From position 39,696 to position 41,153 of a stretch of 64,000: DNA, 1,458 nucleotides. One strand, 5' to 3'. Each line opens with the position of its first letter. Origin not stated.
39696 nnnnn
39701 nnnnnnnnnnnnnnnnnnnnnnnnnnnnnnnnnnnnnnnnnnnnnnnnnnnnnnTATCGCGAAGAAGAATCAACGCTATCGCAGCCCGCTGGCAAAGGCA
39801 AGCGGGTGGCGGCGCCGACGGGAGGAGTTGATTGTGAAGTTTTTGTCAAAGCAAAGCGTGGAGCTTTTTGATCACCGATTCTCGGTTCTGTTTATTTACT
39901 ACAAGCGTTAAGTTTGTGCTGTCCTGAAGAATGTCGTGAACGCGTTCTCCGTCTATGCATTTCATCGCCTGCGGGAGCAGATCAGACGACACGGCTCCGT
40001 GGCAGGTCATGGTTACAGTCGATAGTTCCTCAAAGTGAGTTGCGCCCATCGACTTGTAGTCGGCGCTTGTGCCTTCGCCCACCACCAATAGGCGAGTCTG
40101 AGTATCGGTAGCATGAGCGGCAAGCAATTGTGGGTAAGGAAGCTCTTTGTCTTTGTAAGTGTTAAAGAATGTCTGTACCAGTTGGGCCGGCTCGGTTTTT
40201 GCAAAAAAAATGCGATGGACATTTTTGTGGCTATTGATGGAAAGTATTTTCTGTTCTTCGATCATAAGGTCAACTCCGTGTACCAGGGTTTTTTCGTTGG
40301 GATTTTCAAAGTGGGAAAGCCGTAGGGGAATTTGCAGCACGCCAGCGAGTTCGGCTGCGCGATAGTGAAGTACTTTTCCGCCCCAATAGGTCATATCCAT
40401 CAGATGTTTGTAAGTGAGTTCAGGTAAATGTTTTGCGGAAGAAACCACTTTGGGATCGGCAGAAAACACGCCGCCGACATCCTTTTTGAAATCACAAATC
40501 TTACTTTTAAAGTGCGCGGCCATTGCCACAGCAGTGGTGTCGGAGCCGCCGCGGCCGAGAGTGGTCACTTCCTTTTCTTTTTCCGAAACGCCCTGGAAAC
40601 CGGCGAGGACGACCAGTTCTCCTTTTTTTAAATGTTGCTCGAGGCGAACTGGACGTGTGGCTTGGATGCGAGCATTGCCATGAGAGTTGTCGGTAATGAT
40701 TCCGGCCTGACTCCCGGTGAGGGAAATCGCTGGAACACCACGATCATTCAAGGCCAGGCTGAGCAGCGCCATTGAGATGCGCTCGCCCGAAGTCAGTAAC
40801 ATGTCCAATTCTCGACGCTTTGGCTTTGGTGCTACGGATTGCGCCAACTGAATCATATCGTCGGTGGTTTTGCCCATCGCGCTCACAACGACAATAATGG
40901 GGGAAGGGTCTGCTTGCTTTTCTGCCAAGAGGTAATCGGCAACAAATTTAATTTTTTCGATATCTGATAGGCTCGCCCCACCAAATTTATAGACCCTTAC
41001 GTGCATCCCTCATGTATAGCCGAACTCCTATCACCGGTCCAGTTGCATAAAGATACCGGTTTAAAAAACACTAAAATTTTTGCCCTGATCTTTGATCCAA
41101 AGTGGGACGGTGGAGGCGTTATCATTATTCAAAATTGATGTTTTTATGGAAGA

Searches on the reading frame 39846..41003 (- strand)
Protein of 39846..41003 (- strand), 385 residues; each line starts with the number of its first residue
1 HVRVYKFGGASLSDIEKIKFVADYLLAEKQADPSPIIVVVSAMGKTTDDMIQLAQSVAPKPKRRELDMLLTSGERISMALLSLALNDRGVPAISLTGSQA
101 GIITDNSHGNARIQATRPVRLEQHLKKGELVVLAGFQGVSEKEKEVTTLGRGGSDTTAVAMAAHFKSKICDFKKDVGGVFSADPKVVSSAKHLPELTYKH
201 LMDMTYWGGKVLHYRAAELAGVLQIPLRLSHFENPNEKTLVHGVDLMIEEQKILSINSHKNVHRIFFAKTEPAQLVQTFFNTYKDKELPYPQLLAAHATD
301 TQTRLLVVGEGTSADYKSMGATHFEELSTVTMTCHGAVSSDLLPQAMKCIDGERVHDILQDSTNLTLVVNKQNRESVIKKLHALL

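Call 70: search_protein_families(library=pfam, proteins=[window:39846-41003:-], max_evalue=0.001)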
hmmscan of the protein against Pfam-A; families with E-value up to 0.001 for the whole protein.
window:39846-41003:- (385 aa): 2 families
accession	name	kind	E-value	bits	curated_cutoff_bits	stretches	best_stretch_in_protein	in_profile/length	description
PF00696.33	AA_kinase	-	2.3e-41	142.5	24.9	1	3-226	3-229/234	Amino acid kinase family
PF01380.27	SIS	-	1.5e-05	25.2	25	0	69-117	60-108/131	SIS domain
